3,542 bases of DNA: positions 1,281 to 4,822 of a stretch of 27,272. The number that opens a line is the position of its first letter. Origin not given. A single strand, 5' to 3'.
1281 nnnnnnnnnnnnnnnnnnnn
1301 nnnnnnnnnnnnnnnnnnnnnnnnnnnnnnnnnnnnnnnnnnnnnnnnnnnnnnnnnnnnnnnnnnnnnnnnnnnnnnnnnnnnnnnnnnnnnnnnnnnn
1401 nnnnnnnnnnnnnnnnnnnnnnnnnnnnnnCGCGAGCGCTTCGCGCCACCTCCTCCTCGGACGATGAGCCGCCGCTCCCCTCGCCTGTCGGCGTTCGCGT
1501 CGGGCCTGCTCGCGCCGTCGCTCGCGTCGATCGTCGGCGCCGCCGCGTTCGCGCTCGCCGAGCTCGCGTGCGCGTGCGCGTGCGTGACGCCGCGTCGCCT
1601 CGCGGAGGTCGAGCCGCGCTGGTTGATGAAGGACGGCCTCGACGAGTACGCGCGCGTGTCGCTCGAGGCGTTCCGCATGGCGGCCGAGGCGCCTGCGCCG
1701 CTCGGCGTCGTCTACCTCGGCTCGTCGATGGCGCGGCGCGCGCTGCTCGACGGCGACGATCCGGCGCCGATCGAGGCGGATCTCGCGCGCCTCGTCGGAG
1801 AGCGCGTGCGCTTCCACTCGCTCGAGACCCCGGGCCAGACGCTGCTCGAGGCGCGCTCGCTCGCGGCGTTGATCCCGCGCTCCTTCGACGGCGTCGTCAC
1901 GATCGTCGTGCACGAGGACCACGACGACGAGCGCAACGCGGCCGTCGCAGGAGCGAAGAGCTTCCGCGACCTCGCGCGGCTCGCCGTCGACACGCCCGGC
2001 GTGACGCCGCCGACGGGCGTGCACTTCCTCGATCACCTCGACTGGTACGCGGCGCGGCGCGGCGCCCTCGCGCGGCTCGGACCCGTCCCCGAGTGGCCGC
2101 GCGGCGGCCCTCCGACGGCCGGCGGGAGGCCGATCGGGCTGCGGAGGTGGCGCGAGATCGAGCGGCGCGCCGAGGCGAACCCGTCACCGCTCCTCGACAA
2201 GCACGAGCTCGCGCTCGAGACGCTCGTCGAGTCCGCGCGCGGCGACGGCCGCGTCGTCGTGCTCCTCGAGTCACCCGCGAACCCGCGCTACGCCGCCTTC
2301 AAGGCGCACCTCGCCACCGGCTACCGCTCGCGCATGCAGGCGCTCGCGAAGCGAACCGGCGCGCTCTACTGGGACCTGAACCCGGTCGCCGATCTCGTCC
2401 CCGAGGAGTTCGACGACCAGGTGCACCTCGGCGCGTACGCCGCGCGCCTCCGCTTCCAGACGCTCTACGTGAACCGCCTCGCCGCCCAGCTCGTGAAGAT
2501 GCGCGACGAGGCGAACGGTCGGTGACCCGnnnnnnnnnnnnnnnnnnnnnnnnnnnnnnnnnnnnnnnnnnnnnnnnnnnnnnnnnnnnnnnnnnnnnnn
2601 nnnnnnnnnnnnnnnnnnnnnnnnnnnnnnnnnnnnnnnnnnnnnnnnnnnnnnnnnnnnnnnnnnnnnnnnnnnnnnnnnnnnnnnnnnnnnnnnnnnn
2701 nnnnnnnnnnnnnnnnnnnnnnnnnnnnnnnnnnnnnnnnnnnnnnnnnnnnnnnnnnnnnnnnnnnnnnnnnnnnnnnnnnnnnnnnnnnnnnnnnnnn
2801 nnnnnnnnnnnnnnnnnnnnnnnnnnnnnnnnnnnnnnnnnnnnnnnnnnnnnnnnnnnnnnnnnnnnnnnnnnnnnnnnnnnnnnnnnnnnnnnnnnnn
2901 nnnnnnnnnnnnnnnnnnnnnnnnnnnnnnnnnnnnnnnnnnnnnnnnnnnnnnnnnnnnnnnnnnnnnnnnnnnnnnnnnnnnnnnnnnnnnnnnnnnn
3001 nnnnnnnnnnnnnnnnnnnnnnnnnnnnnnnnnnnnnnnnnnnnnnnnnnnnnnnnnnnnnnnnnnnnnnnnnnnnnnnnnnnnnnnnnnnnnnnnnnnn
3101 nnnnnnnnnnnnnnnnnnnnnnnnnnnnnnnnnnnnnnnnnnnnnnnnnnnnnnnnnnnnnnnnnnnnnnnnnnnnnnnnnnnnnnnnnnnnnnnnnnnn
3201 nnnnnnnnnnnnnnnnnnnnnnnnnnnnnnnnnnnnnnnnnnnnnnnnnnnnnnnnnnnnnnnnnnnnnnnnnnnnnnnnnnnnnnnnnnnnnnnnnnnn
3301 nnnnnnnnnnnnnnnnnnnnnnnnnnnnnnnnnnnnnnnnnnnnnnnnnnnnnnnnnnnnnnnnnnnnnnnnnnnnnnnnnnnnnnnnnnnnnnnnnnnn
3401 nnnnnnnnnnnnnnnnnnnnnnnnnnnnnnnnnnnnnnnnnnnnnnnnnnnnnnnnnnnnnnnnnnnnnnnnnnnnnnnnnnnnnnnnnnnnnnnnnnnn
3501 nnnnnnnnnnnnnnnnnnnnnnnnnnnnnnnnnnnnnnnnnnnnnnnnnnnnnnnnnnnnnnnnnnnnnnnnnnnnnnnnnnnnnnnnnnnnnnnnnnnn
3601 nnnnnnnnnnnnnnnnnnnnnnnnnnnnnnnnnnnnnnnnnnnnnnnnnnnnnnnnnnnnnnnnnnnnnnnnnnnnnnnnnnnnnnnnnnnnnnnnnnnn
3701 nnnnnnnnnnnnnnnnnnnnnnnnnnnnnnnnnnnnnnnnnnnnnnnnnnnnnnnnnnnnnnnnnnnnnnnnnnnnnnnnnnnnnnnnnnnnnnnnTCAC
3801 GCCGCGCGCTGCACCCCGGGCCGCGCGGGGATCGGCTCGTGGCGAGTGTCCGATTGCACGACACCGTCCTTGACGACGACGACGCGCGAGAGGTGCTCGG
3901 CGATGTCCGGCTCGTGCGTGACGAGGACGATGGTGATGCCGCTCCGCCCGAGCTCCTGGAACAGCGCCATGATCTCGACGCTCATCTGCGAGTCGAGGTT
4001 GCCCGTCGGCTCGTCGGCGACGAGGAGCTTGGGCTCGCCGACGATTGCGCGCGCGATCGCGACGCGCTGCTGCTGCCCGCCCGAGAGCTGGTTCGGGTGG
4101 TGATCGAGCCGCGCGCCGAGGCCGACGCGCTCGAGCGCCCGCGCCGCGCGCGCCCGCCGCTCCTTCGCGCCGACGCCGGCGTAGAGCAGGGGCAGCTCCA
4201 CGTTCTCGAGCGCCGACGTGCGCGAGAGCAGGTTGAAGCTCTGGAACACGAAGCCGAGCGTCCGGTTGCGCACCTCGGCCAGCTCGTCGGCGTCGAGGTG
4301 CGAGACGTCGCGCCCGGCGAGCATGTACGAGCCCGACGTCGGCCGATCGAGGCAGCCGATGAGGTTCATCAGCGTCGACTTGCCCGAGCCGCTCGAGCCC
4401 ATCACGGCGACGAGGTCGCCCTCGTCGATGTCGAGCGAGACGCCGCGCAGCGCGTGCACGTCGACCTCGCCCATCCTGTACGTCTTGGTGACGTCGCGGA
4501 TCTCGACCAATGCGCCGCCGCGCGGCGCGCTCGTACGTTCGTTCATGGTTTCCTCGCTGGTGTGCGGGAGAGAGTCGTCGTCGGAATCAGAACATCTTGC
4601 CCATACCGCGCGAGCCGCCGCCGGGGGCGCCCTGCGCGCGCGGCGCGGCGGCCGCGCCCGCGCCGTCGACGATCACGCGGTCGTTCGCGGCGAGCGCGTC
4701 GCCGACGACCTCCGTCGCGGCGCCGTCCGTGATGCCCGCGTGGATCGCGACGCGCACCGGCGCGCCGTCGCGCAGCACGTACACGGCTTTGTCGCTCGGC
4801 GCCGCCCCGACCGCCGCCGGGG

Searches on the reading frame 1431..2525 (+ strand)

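Call 11: search_protein_families(library=pfam, proteins=[window:1431-2525:+], max_evalue=0.01)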
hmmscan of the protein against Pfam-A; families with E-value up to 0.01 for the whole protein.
window:1431-2525:+ (364 aa): 1 family
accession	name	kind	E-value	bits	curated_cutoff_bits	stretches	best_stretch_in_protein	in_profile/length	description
PF13472.12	Lipase_GDSL_2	-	0.0037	18.2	32.9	0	250-336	87-174/178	GDSL-like Lipase/Acylhydrolase family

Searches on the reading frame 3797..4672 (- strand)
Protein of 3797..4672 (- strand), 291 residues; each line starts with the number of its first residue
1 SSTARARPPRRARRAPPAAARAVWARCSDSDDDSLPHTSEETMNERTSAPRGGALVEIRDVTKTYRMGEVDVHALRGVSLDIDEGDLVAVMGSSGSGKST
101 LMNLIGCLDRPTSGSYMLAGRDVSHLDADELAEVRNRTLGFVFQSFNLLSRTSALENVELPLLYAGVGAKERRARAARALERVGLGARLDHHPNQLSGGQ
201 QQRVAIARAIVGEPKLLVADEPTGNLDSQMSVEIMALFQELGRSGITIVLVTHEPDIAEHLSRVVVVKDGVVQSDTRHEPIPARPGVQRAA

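Call 11: search_protein_families(library=pfam, proteins=[window:3797-4672:-], max_evalue=0.01)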
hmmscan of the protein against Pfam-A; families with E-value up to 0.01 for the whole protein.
window:3797-4672:- (291 aa): 5 families
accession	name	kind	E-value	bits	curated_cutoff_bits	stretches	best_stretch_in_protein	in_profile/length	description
PF00005.33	ABC_tran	-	8.7e-34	117.5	25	1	75-223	1-136/137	ABC transporter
PF13304.12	AAA_21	-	0.00013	22.6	27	0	196-255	238-300/304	AAA domain, putative AbiEii toxin, Type IV TA system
PF13555.12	AAA_29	-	0.00028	21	27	1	73-102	10-39/61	P-loop containing region of AAA domain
PF02463.25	SMC_N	-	0.0033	17.3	40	0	193-267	134-211/220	RecF/RecN/SMC N terminal domain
PF03193.22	RsgA_GTPase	-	0.0051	17.1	30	1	84-105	106-126/174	RsgA GTPase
